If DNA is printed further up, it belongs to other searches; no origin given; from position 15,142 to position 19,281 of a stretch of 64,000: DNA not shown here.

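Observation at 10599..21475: Co-oriented block of about 9 uncharacterised genes around a two-NTPase giant protein, AT-rich from about 12.6 kb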

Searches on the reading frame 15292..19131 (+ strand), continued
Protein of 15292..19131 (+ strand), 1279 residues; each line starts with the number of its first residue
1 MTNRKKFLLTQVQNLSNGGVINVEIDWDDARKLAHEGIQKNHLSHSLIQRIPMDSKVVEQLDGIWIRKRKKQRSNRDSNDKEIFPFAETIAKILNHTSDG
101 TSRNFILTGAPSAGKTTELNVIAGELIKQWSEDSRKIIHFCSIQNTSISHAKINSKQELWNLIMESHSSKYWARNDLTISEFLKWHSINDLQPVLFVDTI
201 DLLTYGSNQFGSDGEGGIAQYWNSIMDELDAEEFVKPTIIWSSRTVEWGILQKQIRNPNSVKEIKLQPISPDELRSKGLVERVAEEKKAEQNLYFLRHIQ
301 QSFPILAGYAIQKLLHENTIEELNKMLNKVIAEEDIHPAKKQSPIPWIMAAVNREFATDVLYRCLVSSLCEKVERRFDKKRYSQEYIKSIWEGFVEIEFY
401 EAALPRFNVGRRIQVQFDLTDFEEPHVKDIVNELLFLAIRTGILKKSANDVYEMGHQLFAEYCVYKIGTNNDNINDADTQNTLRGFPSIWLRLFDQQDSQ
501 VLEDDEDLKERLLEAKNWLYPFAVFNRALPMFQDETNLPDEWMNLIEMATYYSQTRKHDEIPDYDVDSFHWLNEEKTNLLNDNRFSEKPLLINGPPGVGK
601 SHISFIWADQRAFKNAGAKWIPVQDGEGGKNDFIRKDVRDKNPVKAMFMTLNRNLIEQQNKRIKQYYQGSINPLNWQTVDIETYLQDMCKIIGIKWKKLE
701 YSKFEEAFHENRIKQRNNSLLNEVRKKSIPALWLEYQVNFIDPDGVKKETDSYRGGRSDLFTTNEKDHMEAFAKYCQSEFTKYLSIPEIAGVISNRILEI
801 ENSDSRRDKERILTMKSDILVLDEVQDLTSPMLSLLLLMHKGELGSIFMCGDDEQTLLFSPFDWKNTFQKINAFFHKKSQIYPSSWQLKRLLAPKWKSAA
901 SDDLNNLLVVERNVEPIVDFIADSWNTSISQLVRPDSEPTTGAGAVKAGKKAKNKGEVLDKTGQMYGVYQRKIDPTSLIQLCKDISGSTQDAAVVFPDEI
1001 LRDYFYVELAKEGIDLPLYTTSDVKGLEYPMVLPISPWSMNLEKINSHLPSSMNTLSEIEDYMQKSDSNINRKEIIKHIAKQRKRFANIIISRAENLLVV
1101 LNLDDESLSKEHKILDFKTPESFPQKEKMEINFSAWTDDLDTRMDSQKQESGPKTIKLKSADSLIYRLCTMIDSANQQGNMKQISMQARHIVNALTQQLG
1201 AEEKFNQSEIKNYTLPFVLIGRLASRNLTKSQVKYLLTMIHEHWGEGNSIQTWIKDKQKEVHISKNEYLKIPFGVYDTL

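Call 28: search_protein_families(library=pfam, alignment_id=A1, max_evalue=0.01)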
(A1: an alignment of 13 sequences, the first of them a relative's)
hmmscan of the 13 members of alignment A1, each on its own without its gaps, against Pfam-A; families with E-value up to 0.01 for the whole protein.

A. member 1, P0001 (2121 aa): 6 families
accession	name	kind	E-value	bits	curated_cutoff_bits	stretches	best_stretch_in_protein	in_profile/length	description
PF13245.12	AAA_19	-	1.4e-07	32.2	25.1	0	793-849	75-130/134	AAA domain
PF24883.2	NPHP3_N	-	1.1e-05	26.1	24.8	0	565-684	7-116/164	Nephrocystin 3, N-terminal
PF00004.35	AAA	-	3.9e-05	24.5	21.2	0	98-224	2-98/131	ATPase family associated with various cellular activities (AAA)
PF13401.12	AAA_22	-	4.8e-05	24.1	27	0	802-845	76-124/130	AAA domain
PF13191.12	AAA_16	-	6.5e-05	23.9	32.6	0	81-193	11-142/167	AAA ATPase domain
PF13173.12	AAA_14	-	0.00086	19.8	27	0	95-151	3-54/129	AAA domain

B. families by the number of members that match (of 13 scanned): 23 families
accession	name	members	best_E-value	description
PF13245.12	AAA_19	13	1.3e-10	AAA domain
PF13401.12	AAA_22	13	6.9e-09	AAA domain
PF24883.2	NPHP3_N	11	1.6e-07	Nephrocystin 3, N-terminal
PF13191.12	AAA_16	11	1.4e-05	AAA ATPase domain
PF00004.35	AAA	9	8.3e-07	ATPase family associated with various cellular activities (AAA)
PF00580.27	UvrD-helicase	4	7.2e-09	UvrD/REP helicase N-terminal domain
PF01443.25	Viral_helicase1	4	1.5e-05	Viral superfamily 1 RNA helicase core domain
PF04851.21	ResIII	4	2.3e-05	Type III restriction enzyme, res subunit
PF20720.3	nSTAND3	4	8.1e-05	Novel STAND NTPase 3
PF05729.18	NACHT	3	1.2e-05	NACHT domain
PF13173.12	AAA_14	3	0.00032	AAA domain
PF13604.12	AAA_30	2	0.0011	AAA domain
PF13521.12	AAA_28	2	0.0018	AAA domain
PF13238.12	AAA_18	2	0.0038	AAA domain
PF15797.10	DUF4706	1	0.00025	Domain of unknown function (DUF4706)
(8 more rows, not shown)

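Call 30: find_related_loci(query=A1, collection=genome_contigs, flank=10000)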
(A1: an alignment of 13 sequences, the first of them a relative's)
Query A1 (2121 aa) in genome_contigs; peptide patterns used: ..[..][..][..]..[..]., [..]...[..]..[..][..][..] (x = any residue, [..] = any of these).
600 stretches matched a pattern (row limit reached: there are more); 1 encode a relative of the query (tblastn E <= 1e-3); 1 distinct loci.
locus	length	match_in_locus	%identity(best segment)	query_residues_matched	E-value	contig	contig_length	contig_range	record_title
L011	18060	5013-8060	30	77-1092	1e-116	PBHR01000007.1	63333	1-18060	MAG: Methanobacteriota archaeon isolate SP3024 65628, whole genome shotgun sequence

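Call 32: find_related_loci(query=A1, collection=viral_contigs, flank=10000)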
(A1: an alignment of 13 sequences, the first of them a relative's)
Query A1 (2121 aa) in viral_contigs; peptide patterns used: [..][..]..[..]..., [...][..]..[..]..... (x = any residue, [..] = any of these).
96 stretches matched a pattern, but none encodes a relative of the query by tblastn (E <= 1e-3).

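Call 33: find_homologous_proteins(query=L001:5040-6929:+, max_evalue=0.001)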
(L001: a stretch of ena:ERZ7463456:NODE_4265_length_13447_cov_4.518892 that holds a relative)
Query L001:5040-6929:+ (630 aa): 3 proteins with E <= 0.001 among 7682 candidates.
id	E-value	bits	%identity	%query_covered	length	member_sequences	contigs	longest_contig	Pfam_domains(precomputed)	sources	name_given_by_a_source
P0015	0.0e+0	1382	97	100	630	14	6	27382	-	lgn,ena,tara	tara:strand:- start:862 stop:2754 length:1893 start_codon:yes stop_codon:yes gene_type:complete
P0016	1.6e-250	852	62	99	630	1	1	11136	-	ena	-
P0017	1.4e-230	786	58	99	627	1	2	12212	-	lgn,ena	-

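Call 35: find_encoding_contigs(protein=P0007, flank=10000, max_places=2)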
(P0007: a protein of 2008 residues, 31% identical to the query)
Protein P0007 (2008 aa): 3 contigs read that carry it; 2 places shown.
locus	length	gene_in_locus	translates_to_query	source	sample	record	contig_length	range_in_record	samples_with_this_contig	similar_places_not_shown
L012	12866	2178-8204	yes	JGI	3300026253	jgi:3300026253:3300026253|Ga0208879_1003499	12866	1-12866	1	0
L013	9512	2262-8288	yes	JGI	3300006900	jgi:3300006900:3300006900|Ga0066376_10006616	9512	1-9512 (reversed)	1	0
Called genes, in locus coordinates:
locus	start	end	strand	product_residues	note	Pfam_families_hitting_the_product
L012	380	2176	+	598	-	-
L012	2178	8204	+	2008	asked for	PF13245:AAA_19 (faint), PF13401:AAA_22 (faint)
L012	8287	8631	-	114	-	PF02635:DsrE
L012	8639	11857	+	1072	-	PF03176:MMPL, PF02460:Patched, PF12349:Sterol-sensing, PF00873:ACR_tran (weak), PF03176:MMPL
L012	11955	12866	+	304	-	?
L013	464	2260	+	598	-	-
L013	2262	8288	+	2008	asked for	PF13245:AAA_19 (faint), PF13401:AAA_22 (faint)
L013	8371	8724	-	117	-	PF02635:DsrE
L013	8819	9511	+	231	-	?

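Call 36: find_encoding_contigs(protein=P0012, flank=10000, max_places=2)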
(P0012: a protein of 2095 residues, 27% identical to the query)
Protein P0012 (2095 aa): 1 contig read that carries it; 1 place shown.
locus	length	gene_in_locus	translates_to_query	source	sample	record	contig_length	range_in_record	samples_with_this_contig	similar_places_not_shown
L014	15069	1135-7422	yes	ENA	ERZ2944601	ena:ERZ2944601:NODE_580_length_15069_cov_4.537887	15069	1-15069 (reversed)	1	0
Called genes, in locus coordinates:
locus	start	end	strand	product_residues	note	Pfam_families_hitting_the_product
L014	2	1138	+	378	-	?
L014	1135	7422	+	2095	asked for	PF13401:AAA_22 (faint)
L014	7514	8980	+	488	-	-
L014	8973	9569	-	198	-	PF14378:PAP2_3 (weak)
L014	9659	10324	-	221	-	PF00005:ABC_tran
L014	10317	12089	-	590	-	-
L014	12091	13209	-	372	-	PF01547:SBP_bac_1 (weak), PF13416:SBP_bac_8, PF13531:SBP_bac_11 (weak), PF13343:SBP_bac_6 (weak)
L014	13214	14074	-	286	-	PF10120:ThiN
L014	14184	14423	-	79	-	-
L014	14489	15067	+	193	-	?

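Call 37: find_encoding_contigs(protein=P0010, flank=10000, max_places=2)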
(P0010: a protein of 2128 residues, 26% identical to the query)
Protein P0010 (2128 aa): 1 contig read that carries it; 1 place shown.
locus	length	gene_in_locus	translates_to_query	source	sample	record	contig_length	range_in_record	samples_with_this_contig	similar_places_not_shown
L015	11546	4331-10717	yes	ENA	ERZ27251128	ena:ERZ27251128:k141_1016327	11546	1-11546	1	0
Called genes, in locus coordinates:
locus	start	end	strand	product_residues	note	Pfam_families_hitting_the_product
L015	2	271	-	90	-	?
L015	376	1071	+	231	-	PF01174:SNO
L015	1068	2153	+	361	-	PF04055:Radical_SAM, PF13353:Fer4_12 (weak), PF26257:DUF8061 (weak)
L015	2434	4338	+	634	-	-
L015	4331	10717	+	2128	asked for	PF04851:ResIII (faint), PF13245:AAA_19 (faint), PF00580:UvrD-helicase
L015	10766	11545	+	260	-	?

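Call 39: find_encoding_contigs(protein=P0015, flank=10000, max_places=6)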
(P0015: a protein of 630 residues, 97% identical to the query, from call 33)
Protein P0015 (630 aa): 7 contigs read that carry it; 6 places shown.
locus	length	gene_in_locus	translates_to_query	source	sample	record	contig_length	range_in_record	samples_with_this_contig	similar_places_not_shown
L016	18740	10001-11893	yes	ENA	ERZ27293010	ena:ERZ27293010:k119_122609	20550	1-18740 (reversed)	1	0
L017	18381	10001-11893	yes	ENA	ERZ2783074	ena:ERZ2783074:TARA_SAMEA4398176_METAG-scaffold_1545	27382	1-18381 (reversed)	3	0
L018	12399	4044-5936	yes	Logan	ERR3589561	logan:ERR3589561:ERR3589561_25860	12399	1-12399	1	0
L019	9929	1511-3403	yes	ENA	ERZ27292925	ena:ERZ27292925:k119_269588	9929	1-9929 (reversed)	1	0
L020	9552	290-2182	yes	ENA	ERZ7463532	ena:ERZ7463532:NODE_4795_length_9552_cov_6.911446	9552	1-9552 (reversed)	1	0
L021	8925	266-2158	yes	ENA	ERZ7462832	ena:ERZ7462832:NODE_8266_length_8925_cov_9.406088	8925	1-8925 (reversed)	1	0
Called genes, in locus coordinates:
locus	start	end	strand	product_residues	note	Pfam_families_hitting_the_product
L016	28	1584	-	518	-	PF00899:ThiF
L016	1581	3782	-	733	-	PF02367:TsaE (faint), PF05496:RuvB_N (weak), PF06068:TIP49 (faint), PF13191:AAA_16 (weak), PF00004:AAA, PF00910:RNA_helicase (faint), PF17862:AAA_lid_3 (weak), PF00004:AAA, +11 more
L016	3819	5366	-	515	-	PF00899:ThiF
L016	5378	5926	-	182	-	-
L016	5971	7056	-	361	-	-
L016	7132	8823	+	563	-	-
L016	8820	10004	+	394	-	-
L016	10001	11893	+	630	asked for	-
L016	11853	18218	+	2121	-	PF13245:AAA_19 (faint), PF24883:NPHP3_N (faint)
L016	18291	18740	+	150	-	?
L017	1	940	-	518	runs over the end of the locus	PF00899:ThiF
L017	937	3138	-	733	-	PF02367:TsaE (faint), PF05496:RuvB_N (weak), PF06068:TIP49 (faint), PF13191:AAA_16 (weak), PF00004:AAA, PF00910:RNA_helicase (faint), PF17862:AAA_lid_3 (weak), PF00004:AAA, +11 more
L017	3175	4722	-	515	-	PF00899:ThiF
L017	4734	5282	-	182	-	-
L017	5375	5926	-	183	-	-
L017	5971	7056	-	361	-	-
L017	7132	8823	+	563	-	-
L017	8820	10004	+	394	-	-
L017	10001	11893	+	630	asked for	-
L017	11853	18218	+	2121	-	PF13245:AAA_19 (faint), PF24883:NPHP3_N (faint)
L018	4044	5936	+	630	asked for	-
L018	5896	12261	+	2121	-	PF13245:AAA_19 (faint), PF24883:NPHP3_N (faint)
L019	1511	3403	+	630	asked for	-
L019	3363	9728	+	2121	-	PF13245:AAA_19 (faint), PF24883:NPHP3_N (faint)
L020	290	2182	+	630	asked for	-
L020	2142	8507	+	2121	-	PF13245:AAA_19 (faint), PF24883:NPHP3_N (faint)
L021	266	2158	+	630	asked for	-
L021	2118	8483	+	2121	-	PF13245:AAA_19 (faint), PF24883:NPHP3_N (faint)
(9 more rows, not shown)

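Call 47: find_homologous_proteins(query=A2, max_evalue=0.001)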
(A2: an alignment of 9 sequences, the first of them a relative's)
Query A2 (9 sequences) (630 aa, profile of the alignment): 3 proteins with E <= 0.001 among 7957 candidates.
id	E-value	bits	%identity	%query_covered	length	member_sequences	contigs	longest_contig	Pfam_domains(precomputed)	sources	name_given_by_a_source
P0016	1.9e-246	837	62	99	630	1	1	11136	-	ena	-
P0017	1.4e-242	825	58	99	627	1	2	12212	-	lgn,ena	-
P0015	4.9e-239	813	100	100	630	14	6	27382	-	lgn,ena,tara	tara:strand:- start:862 stop:2754 length:1893 start_codon:yes stop_codon:yes gene_type:complete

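Call 55: search_protein_families(library=pfam, proteins=[L017:7132-8820:+, L017:8820-10001:+, L017:10001-11890:+, L017:5971-7056:-, L017:4734-5282:-, L007:16442-17905:+, L006:11854-12846:+, L006:11087-11854:+, L002:5389-7056:+, L002:7056-8216:+], max_evalue=0.05)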
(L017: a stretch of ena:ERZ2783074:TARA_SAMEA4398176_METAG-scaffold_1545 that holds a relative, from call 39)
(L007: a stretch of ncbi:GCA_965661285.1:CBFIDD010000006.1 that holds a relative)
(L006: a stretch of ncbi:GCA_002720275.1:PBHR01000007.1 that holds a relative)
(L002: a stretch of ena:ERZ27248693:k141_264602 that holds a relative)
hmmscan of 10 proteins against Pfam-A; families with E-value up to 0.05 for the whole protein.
L017:7132-8820:+ (563 aa): 0 families

L017:8820-10001:+ (394 aa): 0 families

L017:10001-11890:+ (630 aa): 0 families

L017:5971-7056:- (361 aa): 0 families

L017:4734-5282:- (182 aa): 0 families

L007:16442-17905:+ (488 aa): 2 families
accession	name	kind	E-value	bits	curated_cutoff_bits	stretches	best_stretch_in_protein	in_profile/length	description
PF02683.22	DsbD_TM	-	0.00091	19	27.1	1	247-436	5-181/219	Cytochrome C biogenesis protein transmembrane domain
PF11188.13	DUF2975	-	0.022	15.1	27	1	374-440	47-111/130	Protein of unknown function (DUF2975)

L006:11854-12846:+ (331 aa): 3 families
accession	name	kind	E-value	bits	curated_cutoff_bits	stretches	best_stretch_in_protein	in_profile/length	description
PF07291.16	MauE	-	0.0016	19.2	27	1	6-118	7-127/128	Methylamine utilisation protein MauE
PF13564.11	DoxX_2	-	0.023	15.3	26.3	1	8-81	3-77/103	DoxX-like family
PF07681.17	DoxX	-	0.031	15.3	23.6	0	11-78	9-79/85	DoxX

L006:11087-11854:+ (256 aa): 7 families
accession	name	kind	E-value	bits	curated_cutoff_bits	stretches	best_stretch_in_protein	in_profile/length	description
PF01555.25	N6_N4_Mtase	-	6.3e-44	151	26.7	1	23-249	1-221/221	DNA methylase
PF01170.24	UPF0020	-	7.2e-06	26.3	22.3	1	188-222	6-41/197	RMKL-like, methyltransferase domain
PF13649.12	Methyltransf_25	-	7e-05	23.9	27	1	213-251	1-41/97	Methyltransferase domain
PF13847.12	Methyltransf_31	-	0.00015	22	27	1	210-252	4-49/145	Methyltransferase domain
PF08242.18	Methyltransf_12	-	0.00044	21.4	30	1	218-252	5-41/98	Methyltransferase domain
PF08241.18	Methyltransf_11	-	0.001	20.1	21.2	1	218-252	5-39/95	Methyltransferase domain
PF11599.14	AviRa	-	0.0051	16.7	25.7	0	207-255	49-101/232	RRNA methyltransferase AviRa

L002:5389-7056:+ (556 aa): 1 family
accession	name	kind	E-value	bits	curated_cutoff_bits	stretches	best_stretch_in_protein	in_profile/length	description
PF11380.13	Stealth_CR2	-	0.042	14.5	39.4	0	282-340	14-75/108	Stealth protein CR2, conserved region 2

L002:7056-8216:+ (387 aa): 1 family
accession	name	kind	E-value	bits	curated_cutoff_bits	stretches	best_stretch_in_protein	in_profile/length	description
PF07503.17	zf-HYPF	-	0.035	14.4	23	0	19-31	22-34/34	HypF finger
